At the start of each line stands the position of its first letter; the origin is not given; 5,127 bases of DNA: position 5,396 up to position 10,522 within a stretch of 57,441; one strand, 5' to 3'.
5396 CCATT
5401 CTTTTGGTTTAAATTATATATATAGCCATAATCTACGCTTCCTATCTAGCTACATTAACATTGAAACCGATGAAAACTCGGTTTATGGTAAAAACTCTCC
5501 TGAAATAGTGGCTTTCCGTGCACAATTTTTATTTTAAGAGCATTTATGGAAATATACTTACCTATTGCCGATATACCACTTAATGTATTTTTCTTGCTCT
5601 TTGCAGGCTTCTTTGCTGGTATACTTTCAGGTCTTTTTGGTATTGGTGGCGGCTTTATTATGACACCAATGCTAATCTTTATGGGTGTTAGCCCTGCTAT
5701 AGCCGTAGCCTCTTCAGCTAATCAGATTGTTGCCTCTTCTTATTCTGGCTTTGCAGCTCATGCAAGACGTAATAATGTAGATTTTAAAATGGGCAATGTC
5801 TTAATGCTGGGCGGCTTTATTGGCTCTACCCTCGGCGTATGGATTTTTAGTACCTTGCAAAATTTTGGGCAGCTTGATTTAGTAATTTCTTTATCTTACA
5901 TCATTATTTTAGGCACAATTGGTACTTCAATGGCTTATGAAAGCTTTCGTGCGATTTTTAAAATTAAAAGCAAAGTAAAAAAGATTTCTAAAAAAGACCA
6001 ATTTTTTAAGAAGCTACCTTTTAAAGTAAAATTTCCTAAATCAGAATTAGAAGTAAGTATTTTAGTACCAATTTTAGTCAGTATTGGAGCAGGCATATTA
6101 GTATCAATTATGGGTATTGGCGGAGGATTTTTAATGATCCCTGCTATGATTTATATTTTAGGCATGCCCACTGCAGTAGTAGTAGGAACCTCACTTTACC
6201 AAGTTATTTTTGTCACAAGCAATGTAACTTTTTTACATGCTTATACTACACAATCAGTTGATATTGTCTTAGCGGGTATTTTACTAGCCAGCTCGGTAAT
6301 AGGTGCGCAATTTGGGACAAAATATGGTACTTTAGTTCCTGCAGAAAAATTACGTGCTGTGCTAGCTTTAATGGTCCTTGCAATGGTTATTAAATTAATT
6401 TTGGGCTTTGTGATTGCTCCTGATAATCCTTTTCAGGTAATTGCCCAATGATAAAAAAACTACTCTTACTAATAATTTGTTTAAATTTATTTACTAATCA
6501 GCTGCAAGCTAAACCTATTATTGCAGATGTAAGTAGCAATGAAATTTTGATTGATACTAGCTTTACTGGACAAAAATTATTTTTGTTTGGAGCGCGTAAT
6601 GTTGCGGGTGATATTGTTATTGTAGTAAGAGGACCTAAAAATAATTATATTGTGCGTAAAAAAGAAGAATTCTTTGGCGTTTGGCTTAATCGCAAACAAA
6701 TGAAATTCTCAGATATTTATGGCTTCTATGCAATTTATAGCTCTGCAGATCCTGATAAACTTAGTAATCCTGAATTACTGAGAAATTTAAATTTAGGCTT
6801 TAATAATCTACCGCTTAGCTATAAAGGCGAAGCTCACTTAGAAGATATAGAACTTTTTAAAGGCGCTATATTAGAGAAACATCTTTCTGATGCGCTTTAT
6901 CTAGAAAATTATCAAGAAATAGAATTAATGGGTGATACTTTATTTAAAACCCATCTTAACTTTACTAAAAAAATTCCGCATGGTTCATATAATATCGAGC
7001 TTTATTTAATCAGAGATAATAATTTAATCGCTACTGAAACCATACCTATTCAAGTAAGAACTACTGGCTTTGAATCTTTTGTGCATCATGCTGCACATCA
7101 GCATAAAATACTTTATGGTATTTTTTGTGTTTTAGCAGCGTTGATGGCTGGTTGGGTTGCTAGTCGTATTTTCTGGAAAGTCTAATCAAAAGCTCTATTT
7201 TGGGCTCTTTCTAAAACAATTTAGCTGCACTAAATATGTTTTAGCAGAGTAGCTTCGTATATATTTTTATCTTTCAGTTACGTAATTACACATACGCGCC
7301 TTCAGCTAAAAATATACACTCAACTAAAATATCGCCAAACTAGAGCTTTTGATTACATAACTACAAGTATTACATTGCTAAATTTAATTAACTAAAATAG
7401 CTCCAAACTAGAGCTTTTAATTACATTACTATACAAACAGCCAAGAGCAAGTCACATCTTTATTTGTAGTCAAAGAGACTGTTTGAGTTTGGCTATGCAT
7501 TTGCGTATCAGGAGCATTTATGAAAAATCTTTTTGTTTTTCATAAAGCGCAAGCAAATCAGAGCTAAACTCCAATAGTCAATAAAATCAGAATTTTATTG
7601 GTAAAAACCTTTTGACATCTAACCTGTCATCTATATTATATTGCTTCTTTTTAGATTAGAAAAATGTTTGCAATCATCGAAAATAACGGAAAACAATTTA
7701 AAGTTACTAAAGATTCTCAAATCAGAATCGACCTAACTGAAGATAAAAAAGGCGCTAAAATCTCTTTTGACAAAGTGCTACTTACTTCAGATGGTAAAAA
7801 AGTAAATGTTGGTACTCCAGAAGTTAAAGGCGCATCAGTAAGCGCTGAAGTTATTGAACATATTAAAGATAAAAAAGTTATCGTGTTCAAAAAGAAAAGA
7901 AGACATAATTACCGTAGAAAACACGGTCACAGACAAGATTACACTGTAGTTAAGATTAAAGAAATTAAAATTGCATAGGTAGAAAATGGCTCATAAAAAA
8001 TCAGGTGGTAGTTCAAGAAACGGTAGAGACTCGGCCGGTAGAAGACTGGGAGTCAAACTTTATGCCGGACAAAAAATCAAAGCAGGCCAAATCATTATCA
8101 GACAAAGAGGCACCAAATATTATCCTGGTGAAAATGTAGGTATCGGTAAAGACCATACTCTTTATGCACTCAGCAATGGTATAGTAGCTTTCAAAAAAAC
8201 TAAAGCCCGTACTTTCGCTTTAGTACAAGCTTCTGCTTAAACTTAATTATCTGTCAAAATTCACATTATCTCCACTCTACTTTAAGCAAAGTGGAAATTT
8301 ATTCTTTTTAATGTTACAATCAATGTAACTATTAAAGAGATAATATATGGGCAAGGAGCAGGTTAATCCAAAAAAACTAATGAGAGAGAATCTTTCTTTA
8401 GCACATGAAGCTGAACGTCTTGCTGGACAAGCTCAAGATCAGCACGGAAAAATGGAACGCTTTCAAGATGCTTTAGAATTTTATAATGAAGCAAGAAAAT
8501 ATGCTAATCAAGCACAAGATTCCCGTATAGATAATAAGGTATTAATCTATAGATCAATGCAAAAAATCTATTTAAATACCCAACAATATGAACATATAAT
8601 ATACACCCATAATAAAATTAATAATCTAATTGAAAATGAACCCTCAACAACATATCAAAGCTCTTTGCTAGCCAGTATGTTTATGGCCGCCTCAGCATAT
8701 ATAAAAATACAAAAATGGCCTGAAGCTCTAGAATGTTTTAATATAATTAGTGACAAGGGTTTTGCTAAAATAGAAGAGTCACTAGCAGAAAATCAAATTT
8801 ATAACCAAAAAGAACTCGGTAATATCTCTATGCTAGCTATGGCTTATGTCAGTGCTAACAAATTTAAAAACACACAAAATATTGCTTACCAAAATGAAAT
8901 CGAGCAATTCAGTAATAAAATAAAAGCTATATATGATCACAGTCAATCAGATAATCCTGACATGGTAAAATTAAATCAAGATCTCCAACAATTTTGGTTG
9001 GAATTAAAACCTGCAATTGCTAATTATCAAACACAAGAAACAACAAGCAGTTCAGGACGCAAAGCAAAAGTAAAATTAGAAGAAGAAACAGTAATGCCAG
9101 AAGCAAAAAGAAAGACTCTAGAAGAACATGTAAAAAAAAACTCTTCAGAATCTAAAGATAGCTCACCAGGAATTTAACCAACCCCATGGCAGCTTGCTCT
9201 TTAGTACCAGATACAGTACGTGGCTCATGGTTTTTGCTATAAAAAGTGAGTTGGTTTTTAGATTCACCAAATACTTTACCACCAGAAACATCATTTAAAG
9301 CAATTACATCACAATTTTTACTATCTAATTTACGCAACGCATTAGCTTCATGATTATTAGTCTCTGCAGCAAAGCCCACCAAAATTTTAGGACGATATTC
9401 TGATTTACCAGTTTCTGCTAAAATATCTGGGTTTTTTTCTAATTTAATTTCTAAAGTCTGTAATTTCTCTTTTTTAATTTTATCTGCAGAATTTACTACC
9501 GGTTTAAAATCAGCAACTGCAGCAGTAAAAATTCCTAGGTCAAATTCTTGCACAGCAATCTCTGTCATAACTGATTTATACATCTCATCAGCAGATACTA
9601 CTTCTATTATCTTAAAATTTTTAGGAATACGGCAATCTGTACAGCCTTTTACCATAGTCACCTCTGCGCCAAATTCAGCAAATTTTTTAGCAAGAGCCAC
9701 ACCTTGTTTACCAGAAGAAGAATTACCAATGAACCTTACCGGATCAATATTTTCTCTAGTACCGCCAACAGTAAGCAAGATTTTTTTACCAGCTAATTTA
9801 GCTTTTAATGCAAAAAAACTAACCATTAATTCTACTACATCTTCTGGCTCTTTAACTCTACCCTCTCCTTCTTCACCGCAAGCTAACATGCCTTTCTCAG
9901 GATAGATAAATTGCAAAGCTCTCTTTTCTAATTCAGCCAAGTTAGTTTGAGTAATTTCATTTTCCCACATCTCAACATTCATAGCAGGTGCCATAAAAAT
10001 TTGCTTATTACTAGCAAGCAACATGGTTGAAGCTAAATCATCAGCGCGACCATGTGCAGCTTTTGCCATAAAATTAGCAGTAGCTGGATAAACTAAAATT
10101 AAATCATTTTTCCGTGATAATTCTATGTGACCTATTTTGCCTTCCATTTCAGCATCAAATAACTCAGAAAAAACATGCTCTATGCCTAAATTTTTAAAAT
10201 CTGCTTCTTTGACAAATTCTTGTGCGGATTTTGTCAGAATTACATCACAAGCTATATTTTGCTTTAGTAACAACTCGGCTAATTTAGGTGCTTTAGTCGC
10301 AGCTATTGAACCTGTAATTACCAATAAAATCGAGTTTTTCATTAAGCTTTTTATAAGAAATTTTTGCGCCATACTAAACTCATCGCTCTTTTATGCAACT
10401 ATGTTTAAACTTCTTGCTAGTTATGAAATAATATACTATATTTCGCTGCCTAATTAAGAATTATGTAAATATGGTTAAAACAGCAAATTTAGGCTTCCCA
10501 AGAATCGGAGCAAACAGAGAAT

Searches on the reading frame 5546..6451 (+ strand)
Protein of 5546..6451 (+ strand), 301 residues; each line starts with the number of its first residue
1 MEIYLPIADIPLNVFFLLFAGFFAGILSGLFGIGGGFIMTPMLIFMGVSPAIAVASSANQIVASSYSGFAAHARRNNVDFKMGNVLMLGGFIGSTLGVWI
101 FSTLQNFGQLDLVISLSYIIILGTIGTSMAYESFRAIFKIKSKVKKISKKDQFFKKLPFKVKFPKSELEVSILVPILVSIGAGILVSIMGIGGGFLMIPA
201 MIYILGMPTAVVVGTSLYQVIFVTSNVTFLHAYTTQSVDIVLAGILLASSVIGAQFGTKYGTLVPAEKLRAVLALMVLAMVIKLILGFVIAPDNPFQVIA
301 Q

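Call 67: search_protein_families(library=pfam, proteins=[window:5546-6451:+], max_evalue=0.0001)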
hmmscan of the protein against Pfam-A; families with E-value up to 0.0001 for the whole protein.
window:5546-6451:+ (301 aa): 1 family
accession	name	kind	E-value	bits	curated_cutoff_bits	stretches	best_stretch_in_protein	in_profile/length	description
PF01925.25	TauE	-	6.8e-48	163.8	32.6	1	17-284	1-237/237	Sulfite exporter TauE/SafE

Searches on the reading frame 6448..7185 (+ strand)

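Call 67: search_protein_families(library=pfam, proteins=[window:6448-7185:+], max_evalue=0.0001)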
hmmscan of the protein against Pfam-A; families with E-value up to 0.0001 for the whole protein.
window:6448-7185:+ (245 aa): 1 family
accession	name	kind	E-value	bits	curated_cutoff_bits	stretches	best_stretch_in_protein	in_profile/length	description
PF09608.15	Alph_Pro_TM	-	4.2e-61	207.1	24.5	1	24-242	2-225/227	Putative transmembrane protein (Alph_Pro_TM)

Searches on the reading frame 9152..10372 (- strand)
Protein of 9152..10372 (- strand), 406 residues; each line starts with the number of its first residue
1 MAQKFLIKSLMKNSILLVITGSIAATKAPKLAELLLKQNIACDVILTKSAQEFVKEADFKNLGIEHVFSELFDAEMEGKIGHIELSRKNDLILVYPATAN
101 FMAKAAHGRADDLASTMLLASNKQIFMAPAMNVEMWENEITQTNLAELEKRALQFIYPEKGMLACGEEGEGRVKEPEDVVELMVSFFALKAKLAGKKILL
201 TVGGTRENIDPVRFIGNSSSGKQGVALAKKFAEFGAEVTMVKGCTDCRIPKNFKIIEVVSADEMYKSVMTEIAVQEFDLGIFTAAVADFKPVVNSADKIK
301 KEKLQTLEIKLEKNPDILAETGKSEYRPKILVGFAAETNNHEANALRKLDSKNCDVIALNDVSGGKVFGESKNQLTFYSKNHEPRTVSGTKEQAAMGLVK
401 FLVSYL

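Call 67: search_protein_families(library=pfam, proteins=[window:9152-10372:-], max_evalue=0.0001)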
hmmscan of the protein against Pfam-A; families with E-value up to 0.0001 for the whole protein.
window:9152-10372:- (406 aa): 2 families
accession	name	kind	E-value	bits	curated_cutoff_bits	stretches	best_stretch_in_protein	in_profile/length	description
PF04127.22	DFP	-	4.9e-63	212.8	22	1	193-377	1-185/186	DNA/pantothenate metabolism flavoprotein C-terminal domain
PF02441.25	Flavoprotein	-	1.8e-32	112.6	22.7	1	14-184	2-159/162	Flavoprotein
